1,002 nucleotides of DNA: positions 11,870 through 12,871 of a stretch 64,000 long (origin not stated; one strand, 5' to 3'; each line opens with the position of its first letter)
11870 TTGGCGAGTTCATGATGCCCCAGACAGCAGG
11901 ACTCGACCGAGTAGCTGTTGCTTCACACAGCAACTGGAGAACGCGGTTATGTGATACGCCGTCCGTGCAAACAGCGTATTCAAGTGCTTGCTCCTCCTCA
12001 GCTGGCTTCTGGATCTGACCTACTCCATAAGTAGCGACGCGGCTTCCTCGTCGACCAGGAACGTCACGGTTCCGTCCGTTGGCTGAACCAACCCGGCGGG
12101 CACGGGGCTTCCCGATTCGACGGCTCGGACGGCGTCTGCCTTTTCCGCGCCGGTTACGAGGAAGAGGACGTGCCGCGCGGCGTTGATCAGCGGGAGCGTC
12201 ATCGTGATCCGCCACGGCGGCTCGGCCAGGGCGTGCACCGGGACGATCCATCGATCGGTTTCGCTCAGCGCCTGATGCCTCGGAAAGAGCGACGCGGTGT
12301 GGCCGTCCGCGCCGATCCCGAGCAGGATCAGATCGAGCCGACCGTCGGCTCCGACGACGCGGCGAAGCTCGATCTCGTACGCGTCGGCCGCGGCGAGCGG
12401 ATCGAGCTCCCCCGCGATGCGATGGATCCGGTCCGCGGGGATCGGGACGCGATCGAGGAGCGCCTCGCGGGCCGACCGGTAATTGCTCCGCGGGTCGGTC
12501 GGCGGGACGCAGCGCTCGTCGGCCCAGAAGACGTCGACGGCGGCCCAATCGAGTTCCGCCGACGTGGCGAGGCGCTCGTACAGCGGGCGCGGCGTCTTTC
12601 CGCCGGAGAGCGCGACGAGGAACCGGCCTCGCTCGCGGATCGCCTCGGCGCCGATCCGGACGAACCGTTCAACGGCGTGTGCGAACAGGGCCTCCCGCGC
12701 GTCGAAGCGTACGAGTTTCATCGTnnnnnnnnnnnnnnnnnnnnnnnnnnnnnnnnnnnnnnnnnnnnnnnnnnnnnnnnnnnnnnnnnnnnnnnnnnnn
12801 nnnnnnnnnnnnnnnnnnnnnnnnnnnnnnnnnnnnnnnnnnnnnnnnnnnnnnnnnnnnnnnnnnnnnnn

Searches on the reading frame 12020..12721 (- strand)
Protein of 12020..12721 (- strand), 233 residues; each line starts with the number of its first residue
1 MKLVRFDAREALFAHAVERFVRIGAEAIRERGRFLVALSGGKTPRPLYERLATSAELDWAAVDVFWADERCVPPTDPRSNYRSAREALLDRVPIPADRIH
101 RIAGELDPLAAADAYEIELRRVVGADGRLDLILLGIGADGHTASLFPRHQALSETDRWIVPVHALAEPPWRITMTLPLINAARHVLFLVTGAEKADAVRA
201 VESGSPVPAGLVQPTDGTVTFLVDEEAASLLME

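Call 65: list_cluster_members(proteins=[P0130, window:12020-12721:-, window:5726-7981:-])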
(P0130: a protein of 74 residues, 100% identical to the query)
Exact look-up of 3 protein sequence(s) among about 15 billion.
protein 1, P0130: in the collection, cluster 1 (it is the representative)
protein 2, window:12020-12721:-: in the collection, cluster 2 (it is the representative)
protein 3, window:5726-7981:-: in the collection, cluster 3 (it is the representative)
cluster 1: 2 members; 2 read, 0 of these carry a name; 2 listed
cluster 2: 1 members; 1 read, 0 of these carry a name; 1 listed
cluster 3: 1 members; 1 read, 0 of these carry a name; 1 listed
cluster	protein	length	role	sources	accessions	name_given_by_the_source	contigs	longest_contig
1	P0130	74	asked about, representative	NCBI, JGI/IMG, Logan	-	-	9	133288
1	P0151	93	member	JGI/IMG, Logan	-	-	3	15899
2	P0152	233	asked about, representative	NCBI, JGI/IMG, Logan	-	-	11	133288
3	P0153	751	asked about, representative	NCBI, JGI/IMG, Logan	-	-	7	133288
